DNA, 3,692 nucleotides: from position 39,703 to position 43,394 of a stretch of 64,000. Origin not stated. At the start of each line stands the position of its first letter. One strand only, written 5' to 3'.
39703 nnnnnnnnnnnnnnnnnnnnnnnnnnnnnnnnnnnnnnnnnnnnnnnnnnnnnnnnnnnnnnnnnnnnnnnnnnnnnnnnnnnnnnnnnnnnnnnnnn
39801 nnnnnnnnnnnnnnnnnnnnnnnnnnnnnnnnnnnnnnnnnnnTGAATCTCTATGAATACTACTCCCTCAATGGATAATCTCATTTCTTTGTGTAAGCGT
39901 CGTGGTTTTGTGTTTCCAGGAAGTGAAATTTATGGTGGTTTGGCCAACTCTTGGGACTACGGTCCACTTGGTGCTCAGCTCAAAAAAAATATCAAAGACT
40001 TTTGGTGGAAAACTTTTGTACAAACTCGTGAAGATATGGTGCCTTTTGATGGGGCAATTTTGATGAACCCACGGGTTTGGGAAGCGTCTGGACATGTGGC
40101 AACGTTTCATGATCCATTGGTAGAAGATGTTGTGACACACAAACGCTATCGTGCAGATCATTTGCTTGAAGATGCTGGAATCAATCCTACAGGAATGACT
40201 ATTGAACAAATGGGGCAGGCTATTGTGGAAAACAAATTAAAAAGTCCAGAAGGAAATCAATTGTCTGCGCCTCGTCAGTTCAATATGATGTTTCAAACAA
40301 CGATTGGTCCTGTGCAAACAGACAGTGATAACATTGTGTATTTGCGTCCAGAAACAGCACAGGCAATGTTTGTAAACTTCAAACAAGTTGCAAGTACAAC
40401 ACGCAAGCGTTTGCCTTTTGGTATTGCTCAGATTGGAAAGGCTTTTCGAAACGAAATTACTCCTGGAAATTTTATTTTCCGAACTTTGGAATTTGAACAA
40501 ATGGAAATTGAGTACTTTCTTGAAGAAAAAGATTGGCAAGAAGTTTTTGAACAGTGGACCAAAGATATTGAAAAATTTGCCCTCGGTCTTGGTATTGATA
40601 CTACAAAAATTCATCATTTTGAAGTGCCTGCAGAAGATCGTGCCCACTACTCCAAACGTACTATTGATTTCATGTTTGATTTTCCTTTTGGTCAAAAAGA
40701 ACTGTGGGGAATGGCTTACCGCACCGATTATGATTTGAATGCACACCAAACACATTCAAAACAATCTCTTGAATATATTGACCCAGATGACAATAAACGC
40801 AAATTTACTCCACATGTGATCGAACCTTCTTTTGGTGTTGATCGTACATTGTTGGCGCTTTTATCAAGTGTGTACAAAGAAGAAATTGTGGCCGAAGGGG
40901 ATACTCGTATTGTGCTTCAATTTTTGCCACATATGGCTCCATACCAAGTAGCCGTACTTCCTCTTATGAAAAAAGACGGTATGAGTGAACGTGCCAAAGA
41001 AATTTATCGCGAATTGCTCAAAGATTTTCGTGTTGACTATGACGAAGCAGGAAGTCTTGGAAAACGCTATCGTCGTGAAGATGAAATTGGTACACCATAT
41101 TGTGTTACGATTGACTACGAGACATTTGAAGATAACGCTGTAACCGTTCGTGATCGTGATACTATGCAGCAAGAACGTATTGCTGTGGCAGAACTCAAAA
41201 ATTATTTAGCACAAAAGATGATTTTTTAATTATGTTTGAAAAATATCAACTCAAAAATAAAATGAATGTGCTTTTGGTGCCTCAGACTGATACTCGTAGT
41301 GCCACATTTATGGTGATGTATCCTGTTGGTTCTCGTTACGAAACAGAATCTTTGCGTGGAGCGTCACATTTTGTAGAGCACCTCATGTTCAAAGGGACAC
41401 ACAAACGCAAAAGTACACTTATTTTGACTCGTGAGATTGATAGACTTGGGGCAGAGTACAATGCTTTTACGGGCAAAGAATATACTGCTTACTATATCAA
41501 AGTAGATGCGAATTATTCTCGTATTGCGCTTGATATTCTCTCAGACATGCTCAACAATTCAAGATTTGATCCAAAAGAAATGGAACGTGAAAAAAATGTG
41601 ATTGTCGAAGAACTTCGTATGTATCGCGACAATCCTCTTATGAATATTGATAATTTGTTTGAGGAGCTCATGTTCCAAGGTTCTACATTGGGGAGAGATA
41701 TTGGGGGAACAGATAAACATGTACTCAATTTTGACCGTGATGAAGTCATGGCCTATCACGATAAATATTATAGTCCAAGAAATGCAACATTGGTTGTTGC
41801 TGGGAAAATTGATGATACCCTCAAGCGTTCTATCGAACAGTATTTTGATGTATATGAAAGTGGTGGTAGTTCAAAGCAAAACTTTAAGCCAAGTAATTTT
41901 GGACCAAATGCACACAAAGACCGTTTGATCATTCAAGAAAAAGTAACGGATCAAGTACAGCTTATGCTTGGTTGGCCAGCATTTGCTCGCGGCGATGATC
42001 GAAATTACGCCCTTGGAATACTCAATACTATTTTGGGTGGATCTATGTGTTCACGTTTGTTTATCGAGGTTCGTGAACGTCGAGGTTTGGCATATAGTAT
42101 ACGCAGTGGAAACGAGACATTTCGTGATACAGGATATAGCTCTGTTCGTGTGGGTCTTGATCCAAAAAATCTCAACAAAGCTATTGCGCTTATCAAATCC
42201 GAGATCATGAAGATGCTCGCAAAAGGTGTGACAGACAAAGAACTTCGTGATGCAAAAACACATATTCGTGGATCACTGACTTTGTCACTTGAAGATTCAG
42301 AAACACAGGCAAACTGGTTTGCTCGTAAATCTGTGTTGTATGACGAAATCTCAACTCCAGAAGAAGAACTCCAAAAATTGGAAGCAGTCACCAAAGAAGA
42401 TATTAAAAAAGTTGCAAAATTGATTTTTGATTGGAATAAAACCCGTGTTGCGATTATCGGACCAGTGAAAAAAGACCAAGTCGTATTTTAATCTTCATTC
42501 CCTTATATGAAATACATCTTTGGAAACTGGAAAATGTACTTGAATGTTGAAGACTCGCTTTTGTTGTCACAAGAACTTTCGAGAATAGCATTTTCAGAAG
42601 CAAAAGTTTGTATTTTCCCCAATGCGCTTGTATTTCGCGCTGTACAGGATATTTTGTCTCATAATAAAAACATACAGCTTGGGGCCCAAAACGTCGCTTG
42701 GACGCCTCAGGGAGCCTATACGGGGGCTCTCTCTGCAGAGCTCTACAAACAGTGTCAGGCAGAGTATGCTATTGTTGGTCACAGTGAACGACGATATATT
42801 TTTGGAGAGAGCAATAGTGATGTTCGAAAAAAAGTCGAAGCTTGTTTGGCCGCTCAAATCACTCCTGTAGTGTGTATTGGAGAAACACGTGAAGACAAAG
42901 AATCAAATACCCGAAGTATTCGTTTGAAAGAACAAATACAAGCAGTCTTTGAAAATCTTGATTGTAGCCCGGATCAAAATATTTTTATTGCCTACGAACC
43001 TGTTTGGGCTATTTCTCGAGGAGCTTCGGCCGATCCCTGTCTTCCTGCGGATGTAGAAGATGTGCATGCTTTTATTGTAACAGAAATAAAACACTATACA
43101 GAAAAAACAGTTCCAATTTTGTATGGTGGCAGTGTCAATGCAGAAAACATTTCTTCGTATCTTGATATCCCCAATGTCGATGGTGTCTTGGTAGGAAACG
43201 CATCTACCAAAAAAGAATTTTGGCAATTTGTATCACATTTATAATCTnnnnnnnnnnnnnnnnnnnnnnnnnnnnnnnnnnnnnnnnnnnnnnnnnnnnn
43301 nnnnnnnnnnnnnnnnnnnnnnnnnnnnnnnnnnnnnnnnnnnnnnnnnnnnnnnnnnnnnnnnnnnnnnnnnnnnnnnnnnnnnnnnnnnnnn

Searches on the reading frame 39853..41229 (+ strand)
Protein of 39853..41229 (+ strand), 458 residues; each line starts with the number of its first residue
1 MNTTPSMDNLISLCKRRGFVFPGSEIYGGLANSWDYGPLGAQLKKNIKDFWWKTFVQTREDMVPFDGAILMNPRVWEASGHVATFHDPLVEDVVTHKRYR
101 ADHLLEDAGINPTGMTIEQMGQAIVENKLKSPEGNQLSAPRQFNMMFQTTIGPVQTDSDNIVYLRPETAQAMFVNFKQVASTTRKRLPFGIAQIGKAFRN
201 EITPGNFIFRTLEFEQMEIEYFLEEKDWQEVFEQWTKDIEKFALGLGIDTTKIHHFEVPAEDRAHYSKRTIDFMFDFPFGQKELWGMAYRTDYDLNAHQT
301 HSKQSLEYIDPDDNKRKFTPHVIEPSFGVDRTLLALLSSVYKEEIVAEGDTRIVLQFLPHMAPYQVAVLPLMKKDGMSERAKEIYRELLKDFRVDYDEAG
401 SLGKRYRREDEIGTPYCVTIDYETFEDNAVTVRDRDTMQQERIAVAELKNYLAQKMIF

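Call 20: search_protein_families(library=pfam, proteins=[window:39853-41229:+], max_evalue=0.00001)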
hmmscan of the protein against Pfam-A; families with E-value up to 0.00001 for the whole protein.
window:39853-41229:+ (458 aa): 2 families
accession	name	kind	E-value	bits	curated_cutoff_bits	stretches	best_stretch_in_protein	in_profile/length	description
PF03129.25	HGTP_anticodon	-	9.8e-25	87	21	1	365-454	1-93/94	Anticodon binding domain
PF00587.30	tRNA-synt_2b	-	1e-12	48.9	29.3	1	157-338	6-177/179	tRNA synthetase class II core domain (G, H, P, S and T)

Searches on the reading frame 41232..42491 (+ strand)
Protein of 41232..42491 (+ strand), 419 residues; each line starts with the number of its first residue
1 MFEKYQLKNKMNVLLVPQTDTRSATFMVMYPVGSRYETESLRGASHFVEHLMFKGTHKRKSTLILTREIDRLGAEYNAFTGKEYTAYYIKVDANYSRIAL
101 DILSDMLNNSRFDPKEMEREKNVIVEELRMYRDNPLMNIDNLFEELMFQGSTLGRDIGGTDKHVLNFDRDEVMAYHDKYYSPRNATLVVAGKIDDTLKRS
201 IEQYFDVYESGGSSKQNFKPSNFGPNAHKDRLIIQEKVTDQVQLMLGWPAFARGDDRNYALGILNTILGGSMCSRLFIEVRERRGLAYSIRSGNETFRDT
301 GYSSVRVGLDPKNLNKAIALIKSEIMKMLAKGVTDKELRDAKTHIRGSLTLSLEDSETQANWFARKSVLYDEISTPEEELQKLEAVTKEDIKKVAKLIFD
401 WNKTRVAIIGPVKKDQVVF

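Call 62: search_protein_families(library=pfam, proteins=[window:41232-42491:+], max_evalue=0.001)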
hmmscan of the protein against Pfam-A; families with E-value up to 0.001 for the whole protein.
window:41232-42491:+ (419 aa): 2 families
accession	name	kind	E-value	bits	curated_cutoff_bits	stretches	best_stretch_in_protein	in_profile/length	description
PF05193.26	Peptidase_M16_C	-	9.5e-44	149.9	23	1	166-343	1-179/181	Peptidase M16 inactive domain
PF00675.25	Peptidase_M16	-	1.1e-34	119.9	22.3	1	14-160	3-148/149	Insulinase (Peptidase family M16)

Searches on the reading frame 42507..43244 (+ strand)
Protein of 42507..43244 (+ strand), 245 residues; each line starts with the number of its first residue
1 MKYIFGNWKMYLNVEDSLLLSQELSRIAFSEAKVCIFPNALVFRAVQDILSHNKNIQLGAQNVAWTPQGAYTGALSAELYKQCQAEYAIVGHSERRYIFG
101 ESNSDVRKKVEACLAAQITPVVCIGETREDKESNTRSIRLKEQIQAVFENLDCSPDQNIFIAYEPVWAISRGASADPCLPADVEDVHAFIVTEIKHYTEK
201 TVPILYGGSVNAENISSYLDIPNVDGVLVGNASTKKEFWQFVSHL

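Call 62: search_protein_families(library=pfam, proteins=[window:42507-43244:+], max_evalue=0.001)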
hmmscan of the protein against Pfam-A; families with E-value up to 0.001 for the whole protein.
window:42507-43244:+ (245 aa): 1 family
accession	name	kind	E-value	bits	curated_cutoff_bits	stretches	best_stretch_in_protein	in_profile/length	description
PF00121.24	TIM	-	4.3e-71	239.7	20.1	1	3-243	2-243/245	Triosephosphate isomerase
